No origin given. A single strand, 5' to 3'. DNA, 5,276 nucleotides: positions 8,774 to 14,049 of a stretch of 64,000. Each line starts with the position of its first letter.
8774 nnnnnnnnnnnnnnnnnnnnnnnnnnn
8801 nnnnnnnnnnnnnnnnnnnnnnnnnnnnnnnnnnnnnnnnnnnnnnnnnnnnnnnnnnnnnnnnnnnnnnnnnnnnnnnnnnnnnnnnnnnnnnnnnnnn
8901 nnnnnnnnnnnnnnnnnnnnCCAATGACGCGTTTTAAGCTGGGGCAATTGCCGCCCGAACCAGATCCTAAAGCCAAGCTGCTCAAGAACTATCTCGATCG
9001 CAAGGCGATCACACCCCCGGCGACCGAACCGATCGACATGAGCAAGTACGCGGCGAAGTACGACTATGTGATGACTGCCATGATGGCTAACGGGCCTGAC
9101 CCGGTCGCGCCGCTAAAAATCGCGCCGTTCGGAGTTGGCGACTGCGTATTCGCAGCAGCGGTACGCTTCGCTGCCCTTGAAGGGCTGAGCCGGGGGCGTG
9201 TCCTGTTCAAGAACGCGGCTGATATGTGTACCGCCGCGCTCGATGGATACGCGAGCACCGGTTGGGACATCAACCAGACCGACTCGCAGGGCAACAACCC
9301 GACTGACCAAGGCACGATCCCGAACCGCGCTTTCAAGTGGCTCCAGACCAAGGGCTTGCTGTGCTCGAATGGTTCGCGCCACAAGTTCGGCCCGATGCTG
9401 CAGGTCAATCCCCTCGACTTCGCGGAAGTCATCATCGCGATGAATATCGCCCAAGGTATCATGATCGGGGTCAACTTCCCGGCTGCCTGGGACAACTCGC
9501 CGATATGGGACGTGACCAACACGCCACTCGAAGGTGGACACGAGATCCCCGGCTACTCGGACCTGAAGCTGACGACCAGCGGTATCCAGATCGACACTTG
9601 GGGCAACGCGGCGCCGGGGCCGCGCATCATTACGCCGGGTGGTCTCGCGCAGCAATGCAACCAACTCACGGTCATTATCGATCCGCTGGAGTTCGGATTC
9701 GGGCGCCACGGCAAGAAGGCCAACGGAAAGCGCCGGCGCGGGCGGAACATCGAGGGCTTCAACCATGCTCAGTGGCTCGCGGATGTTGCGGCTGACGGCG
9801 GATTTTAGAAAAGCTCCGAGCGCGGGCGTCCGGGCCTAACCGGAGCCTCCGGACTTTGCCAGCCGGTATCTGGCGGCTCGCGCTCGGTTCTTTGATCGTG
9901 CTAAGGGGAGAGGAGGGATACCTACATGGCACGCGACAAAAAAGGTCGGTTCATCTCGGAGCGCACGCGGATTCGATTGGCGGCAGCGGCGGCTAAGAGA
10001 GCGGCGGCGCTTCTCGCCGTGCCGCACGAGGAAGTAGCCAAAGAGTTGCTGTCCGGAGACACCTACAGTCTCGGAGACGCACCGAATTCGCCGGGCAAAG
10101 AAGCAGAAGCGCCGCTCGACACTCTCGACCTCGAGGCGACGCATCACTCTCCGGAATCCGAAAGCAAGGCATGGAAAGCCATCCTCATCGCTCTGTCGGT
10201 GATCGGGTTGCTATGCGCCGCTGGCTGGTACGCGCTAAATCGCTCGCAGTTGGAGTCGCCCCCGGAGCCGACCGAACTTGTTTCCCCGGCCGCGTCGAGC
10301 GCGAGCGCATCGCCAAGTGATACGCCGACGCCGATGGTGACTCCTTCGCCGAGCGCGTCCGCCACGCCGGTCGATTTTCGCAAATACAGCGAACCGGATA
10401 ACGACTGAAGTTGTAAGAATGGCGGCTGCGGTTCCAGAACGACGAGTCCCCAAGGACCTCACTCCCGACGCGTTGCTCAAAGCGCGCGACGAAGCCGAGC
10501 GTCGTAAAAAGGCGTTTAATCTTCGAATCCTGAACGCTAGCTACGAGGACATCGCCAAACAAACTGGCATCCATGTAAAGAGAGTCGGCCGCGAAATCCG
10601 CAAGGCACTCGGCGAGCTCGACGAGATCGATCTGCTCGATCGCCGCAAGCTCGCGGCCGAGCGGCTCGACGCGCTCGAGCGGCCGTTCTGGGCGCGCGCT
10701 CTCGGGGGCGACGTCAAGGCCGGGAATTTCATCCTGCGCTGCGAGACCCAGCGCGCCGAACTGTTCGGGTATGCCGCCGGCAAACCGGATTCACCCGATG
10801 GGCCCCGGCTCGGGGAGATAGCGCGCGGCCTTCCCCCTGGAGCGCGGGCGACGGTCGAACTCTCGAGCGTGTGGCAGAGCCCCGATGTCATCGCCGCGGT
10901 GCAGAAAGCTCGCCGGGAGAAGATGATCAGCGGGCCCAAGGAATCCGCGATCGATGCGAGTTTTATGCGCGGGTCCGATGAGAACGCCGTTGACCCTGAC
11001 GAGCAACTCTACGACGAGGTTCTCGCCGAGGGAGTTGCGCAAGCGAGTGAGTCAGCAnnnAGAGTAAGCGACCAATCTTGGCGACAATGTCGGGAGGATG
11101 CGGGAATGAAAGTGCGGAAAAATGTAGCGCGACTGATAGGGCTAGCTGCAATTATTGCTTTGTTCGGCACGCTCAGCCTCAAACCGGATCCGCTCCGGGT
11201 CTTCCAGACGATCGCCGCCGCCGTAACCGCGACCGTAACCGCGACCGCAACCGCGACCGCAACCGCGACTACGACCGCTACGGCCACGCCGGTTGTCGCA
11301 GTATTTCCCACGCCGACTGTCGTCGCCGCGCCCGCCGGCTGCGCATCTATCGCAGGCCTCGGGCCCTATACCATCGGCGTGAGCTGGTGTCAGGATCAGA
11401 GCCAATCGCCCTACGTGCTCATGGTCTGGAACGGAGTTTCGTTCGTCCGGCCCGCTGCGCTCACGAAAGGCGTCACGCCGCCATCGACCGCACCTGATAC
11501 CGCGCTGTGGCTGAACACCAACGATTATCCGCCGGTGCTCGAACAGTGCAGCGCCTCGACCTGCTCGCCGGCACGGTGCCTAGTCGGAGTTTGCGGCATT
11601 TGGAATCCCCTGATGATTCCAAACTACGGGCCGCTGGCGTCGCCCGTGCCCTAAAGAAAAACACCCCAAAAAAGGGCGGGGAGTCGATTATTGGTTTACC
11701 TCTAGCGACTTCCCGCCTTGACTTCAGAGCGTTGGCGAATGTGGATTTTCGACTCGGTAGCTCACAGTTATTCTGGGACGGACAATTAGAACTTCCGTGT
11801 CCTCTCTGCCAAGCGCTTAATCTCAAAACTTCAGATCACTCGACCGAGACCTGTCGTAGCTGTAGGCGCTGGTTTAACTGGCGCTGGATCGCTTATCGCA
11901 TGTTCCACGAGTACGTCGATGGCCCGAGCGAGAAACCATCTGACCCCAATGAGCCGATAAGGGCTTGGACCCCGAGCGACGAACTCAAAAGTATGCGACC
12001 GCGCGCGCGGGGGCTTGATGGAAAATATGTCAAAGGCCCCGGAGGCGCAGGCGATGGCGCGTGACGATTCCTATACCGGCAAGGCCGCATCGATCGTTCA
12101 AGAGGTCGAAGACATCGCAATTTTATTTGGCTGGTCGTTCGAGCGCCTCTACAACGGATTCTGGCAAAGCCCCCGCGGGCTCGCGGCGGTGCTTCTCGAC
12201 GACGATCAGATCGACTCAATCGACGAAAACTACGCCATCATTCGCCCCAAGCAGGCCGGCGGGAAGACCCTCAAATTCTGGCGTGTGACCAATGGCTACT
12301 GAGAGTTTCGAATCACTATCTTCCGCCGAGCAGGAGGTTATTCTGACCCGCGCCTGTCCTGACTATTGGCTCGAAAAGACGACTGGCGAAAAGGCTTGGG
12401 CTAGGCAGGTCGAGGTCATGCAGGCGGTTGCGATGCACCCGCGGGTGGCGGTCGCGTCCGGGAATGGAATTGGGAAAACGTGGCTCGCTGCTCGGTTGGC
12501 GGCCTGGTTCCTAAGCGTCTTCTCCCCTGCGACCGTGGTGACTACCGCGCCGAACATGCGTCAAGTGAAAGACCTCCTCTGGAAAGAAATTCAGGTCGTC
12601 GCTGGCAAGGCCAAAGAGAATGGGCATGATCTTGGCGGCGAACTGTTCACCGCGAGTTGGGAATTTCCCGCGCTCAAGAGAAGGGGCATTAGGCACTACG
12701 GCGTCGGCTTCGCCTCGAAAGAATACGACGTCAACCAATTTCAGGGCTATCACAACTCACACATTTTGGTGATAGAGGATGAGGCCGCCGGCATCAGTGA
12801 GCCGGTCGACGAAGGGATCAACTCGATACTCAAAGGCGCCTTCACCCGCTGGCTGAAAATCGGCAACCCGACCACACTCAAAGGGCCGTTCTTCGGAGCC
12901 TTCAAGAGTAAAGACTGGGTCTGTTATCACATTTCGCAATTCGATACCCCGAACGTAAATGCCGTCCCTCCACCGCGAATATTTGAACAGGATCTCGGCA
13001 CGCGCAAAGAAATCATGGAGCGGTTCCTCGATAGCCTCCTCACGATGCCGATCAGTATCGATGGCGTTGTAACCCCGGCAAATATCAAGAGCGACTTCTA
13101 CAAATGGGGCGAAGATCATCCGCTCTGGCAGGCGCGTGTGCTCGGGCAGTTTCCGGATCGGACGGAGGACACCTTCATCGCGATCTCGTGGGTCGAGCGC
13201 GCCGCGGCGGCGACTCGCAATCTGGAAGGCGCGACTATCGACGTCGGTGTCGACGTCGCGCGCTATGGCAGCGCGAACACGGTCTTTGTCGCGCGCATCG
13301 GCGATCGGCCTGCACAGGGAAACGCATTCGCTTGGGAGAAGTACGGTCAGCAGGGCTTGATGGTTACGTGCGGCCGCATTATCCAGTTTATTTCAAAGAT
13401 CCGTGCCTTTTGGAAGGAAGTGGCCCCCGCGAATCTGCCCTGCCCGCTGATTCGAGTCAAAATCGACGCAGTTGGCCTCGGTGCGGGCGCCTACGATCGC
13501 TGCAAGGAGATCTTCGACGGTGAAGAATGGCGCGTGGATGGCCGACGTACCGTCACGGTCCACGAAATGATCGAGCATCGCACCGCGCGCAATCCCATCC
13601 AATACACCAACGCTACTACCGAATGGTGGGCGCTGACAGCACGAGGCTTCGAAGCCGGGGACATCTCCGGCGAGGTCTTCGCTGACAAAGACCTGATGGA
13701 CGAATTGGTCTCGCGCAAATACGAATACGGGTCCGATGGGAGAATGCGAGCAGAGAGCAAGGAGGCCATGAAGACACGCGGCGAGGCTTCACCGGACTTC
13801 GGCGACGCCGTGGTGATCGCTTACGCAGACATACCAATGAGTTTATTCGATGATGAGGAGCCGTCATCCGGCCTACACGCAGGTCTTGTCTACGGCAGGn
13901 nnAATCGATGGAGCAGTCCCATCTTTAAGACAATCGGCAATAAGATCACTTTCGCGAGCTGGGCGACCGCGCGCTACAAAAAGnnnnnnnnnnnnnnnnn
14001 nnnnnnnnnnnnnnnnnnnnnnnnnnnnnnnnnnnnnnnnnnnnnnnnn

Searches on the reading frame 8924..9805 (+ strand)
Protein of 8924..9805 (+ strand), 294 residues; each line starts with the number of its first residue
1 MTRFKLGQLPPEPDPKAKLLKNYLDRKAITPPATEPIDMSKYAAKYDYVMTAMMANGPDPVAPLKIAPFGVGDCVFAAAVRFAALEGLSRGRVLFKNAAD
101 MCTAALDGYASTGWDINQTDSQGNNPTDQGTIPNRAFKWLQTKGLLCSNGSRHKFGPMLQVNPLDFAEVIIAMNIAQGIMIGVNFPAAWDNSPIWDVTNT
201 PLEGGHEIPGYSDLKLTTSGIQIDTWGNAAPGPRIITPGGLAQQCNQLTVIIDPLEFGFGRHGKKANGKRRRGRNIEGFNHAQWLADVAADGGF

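Call 4: search_protein_families(library=pfam, proteins=[window:8924-9805:+], max_evalue=1)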
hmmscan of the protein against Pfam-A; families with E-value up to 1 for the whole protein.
window:8924-9805:+ (294 aa): 0 families

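Call 5: search_protein_families(library=phrogs, proteins=[window:8924-9805:+], max_evalue=0.01)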
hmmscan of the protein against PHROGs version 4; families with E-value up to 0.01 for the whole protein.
window:8924-9805:+ (294 aa): 1 family
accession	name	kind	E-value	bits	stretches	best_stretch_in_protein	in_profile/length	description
phrog_19005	-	unknown function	0.0005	20.2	1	62-228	41-208/260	-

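Call 34: search_solved_structures(query=window:8924-9805:+, max_evalue=10, show_alignments=2)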
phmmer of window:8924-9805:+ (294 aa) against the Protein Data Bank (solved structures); distinct sequences matched with E-value up to 10: 1.
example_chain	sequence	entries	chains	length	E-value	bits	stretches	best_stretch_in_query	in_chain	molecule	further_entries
2dl9_A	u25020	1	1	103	0.7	12.2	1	131-174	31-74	Leucine-rich repeat-containing protein 4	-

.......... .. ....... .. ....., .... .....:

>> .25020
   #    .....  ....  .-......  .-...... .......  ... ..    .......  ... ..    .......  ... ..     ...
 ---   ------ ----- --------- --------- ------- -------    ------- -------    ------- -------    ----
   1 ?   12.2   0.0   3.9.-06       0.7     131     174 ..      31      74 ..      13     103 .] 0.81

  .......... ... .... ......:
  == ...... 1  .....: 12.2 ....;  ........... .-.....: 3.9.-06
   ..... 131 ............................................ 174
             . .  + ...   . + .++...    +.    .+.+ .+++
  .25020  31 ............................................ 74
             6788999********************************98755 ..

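Call 35: search_protein_families(library=ncbifam, proteins=[window:8924-9805:+], max_evalue=0.1)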
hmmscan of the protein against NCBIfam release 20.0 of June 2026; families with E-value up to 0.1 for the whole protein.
window:8924-9805:+ (294 aa): 1 family
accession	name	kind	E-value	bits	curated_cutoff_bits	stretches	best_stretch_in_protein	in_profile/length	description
NF004732.0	PRK06074.1-4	equivalog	0.034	13.9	376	1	78-141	35-97/250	NADH-quinone oxidoreductase subunit C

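Call 36: find_homologous_proteins(query=window:8924-9805:+, max_evalue=0.001)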
Query window:8924-9805:+ (294 aa): 17 proteins with E <= 0.001 among 1686 candidates.
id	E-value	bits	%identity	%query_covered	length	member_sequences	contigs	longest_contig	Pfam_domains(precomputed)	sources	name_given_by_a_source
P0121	1.1e-201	687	100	100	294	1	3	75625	-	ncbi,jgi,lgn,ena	-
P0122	2.7e-132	459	69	99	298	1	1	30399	-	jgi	jgi:hypothetical protein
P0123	4.6e-130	451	68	99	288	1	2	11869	-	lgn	-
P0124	1.2e-112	394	61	99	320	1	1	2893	-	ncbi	-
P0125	1.1e-94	335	56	99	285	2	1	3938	-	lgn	-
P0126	3.7e-89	317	55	98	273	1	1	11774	-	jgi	jgi:hypothetical protein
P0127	1.2e-84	302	54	98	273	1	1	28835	-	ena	-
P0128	3.0e-81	291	52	99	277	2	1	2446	-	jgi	-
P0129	1.0e-79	286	63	64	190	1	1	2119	-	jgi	jgi:hypothetical protein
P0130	7.6e-79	283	49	97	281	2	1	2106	-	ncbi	-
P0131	2.8e-65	239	47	99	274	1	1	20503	-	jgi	jgi:hypothetical protein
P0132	1.3e-45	174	38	96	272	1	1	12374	-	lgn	-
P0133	5.9e-24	103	35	86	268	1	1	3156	-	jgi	jgi:hypothetical protein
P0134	3.2e-23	100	31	84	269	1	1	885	-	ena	-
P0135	1.8e-18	85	32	96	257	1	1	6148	-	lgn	-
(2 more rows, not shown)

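Call 49: predict_structure(alignment_id=A2)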
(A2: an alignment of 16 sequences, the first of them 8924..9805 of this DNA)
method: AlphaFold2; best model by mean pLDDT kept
length: 294 residues; sequences in the alignment: 16
mean_pLDDT: 83.8   pTM: 0.85
mean pLDDT of the five models: 83.8, 81.2, 80.8, 79.1, 78.8
residues with pLDDT >= 90: 106; 70-90: 150; 50-70: 38; < 50: 0
segments of 3 or more residues with pLDDT < 50: none
pLDDT, mean of each block of 10 residues (from residue 1): 74 87 83 72 83 80 85 87 87 93 93 83 70 89 95 93 92 85 92 92 85 68 72 87 94 76 64 81 91 75
secondary structure, 60 per line:
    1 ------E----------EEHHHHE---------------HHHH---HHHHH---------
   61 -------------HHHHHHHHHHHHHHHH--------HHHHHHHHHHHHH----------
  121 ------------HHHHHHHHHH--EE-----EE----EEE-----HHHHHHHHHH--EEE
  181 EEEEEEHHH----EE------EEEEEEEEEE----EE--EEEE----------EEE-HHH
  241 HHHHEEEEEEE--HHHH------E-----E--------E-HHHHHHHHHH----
elements in order: H20-23 H40-43 H47-51 H74-89 H98-110 H133-142 E158-160 H166-175 E178-186 E202-211 E220-223 E234-236 H238-244 E245-251 H254-257 H281-290
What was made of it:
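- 8924..9808 (+): Papain-fold (C1-like) Cys/His protein, 294 aa. Start is 3 nt after the fusion's stop, and its GGAGGA ribosome-binding site lies inside the fusion's 3' end. It is the recurrent partner of the fusion. AF2 pLDDT 83.8 (call 49).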

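Call 54: fold_search(model_id=the predicted structure, library=pdb)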
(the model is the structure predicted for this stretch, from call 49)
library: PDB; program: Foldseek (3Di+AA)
matches with E <= 10: 398; with E <= 0.001: 194
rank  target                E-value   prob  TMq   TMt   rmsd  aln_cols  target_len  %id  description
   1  3ois_A                1.4e-09  1.00  0.54  0.59   6.1       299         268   14  Crystal Structure Xylellain, a cysteine protease from Xylella fastidiosa (released 2011-08-03)
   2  3ois_B                2.7e-08  1.00  0.52  0.57   8.5       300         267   14  Crystal Structure Xylellain, a cysteine protease from Xylella fastidiosa (released 2011-08-03)
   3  7pck_B                5.3e-07  1.00  0.52  0.49   5.4       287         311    9  CRYSTAL STRUCTURE OF WILD TYPE HUMAN PROCATHEPSIN K (released 1999-10-25)
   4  4i04_A                9.4e-07  1.00  0.52  0.50   7.1       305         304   12  Structure of zymogen of cathepsin B1 from Schistosoma mansoni (released 2014-02-05)
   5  7pck_D                9.4e-07  1.00  0.47  0.47   6.0       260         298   10  CRYSTAL STRUCTURE OF WILD TYPE HUMAN PROCATHEPSIN K (released 1999-10-25)
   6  7pck_A                1.1e-06  1.00  0.51  0.48   5.7       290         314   10  CRYSTAL STRUCTURE OF WILD TYPE HUMAN PROCATHEPSIN K (released 1999-10-25)
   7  4i04_B                1.4e-06  1.00  0.53  0.50   6.2       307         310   11  Structure of zymogen of cathepsin B1 from Schistosoma mansoni (released 2014-02-05)
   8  4i04_D                1.7e-06  1.00  0.51  0.49   7.2       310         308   14  Structure of zymogen of cathepsin B1 from Schistosoma mansoni (released 2014-02-05)
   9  4hwy_A                1.8e-06  1.00  0.45  0.44   8.4       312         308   11  Trypanosoma brucei procathepsin B solved from 40 fs free-electron laser pulse data by serial femtosecond X-ray crystal (released 2012-12-05)
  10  6czs_A                1.9e-06  1.00  0.46  0.44   7.0       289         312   14  Crystal structure of human pro-cathepsin H C26S mutant (released 2018-08-08)
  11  4n4z_A                2.2e-06  1.00  0.51  0.49   7.4       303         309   10  Trypanosoma brucei procathepsin B structure solved by Serial Microcrystallography using synchrotron radiation (released 2014-02-05)
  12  7pck_C                2.4e-06  1.00  0.46  0.45   6.8       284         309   10  CRYSTAL STRUCTURE OF WILD TYPE HUMAN PROCATHEPSIN K (released 1999-10-25)
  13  6jd8                  3.7e-06  1.00  0.46  0.44   6.1       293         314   12  Structure of a proline specific mutant of human cathepsin L (released 2020-02-05)
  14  3ioq                  3.9e-06  1.00  0.39  0.52   5.4       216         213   15  Crystal structure of the Carica candamarcensis cysteine protease CMS1MS2 in complex with E-64. (released 2010-02-16)
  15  6jd0                  3.9e-06  1.00  0.46  0.44   6.4       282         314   14  Structure of mutant human cathepsin L, engineered for GAG binding (released 2020-02-05)
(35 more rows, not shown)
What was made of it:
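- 8924..9808 (+): Foldseek: xylellain 3ois at E 1.4e-9 and procathepsins (call 54).
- On Papain-like (clan CA, C1-like) cysteine peptidase: neighbour 8924-9808: Foldseek: xylellain 3ois at E 1.4e-9 with TM 0.54/0.59, plus procathepsins K, B, L and H (call 54).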

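Call 83: search_protein_families(library=padloc, proteins=[window:8924-9805:+], max_evalue=0.01)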
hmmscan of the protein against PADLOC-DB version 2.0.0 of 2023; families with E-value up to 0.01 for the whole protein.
window:8924-9805:+ (294 aa): 0 families

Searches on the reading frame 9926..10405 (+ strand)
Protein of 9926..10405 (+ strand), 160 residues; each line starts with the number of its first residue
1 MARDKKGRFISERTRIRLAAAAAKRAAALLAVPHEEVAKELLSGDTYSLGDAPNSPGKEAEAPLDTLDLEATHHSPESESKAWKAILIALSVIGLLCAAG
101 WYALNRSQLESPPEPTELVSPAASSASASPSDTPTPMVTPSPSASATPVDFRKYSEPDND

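Call 4: search_protein_families(library=pfam, proteins=[window:9926-10405:+], max_evalue=1)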
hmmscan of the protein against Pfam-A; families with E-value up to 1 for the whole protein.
window:9926-10405:+ (160 aa): 2 families
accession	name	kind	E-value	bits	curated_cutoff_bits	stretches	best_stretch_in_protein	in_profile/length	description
PF24838.2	8xMP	-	0.013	15.7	30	1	78-108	43-73/136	Octameric membrane protein family (8xMP)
PF20087.4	DUF6479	-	0.05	14.5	25.4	1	84-158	22-98/120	Family of unknown function (DUF6479)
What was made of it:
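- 9926..10408 (+): 160-aa single-pass membrane protein with a Ser/Thr/Pro-rich C-terminal tail. Not a conserved partner. Only sub-threshold family hits (call 4).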

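Call 5: search_protein_families(library=phrogs, proteins=[window:9926-10405:+], max_evalue=0.01)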
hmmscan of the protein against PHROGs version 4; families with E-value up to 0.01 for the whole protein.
window:9926-10405:+ (160 aa): 0 families

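Call 35: search_protein_families(library=ncbifam, proteins=[window:9926-10405:+], max_evalue=0.1)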
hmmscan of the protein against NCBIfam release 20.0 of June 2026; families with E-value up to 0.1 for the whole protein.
window:9926-10405:+ (160 aa): 2 families
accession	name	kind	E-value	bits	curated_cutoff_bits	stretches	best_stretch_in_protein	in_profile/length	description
NF040486.1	SrfA_fam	subfamily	0.0054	16.2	150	1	24-148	173-287/438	SrfA family protein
NF037978.1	T2SS_GspB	equivalog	0.014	15.7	100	1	93-153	17-79/179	type II secretion system assembly factor GspB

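Call 83: search_protein_families(library=padloc, proteins=[window:9926-10405:+], max_evalue=0.01)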
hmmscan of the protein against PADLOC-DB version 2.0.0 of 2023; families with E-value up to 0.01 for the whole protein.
window:9926-10405:+ (160 aa): 0 families

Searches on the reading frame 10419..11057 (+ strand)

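Call 4: search_protein_families(library=pfam, proteins=[window:10419-11057:+], max_evalue=1)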
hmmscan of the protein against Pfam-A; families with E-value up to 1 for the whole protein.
window:10419-11057:+ (213 aa): 4 families
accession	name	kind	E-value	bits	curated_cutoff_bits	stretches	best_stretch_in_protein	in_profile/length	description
PF08281.18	Sigma70_r4_2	-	1.1e-06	28.6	25.7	1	27-65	13-52/54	Sigma-70, region 4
PF13730.12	HTH_36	-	0.0094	16.2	25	1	38-62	24-48/55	Helix-turn-helix domain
PF09079.17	Cdc6_C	-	0.021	15.3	25.1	1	26-82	21-77/96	CDC6, C terminal winged helix domain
PF08769.17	Spo0A_C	-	0.23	11.9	25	1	34-64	34-64/104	Sporulation initiation factor Spo0A C terminal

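Call 5: search_protein_families(library=phrogs, proteins=[window:10419-11057:+], max_evalue=0.01)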
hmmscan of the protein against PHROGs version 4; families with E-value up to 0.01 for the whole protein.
window:10419-11057:+ (213 aa): 1 family
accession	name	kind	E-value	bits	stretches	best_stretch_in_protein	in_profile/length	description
phrog_645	-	DNA, RNA and nucleotide metabolism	1.7e-16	61.9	1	16-126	14-128/196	Rnase E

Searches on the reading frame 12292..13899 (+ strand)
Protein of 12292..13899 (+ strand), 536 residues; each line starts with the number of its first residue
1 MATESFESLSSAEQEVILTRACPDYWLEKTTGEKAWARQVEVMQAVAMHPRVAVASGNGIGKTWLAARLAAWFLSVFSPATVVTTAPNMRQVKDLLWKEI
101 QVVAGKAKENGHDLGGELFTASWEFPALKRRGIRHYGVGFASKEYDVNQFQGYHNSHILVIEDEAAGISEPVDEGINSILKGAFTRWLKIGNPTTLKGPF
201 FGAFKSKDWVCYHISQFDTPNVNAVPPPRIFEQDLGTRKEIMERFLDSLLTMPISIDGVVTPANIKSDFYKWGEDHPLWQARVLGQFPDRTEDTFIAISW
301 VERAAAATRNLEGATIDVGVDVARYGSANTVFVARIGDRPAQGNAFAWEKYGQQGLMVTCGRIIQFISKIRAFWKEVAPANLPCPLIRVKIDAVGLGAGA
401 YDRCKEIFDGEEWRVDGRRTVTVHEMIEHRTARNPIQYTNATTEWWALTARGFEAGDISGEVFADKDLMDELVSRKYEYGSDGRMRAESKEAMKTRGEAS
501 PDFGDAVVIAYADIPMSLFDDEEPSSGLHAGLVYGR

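Call 4: search_protein_families(library=pfam, proteins=[window:12292-13899:+], max_evalue=1)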
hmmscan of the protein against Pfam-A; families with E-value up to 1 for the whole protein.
window:12292-13899:+ (536 aa): 5 families
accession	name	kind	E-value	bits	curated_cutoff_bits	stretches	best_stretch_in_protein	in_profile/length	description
PF03237.21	Terminase_6N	-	0.012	15.8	22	1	57-94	5-42/215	Terminase large subunit, T4likevirus-type, N-terminal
PF13401.12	AAA_22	-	0.079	13.7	27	1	58-101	14-56/130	AAA domain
PF13245.12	AAA_19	-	0.13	12.9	25.1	1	41-95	3-57/134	AAA domain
PF02562.22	PhoH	-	0.16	11.8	27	1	37-94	7-64/205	PhoH-like protein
PF20720.3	nSTAND3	-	0.17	12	27.2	1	43-97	11-62/155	Novel STAND NTPase 3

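Call 5: search_protein_families(library=phrogs, proteins=[window:12292-13899:+], max_evalue=0.01)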
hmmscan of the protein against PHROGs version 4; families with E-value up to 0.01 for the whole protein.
window:12292-13899:+ (536 aa): 4 families
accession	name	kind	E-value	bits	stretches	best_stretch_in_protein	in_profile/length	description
phrog_2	-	head and packaging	2.4e-27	97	1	36-516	267-594/807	terminase large subunit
phrog_5902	-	unknown function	1.6e-25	91.2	2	37-207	36-206/359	-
phrog_20197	-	unknown function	0.0046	17.9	1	39-105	38-105/158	-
phrog_675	-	head and packaging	0.0048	16.2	0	47-98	53-104/576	terminase large subunit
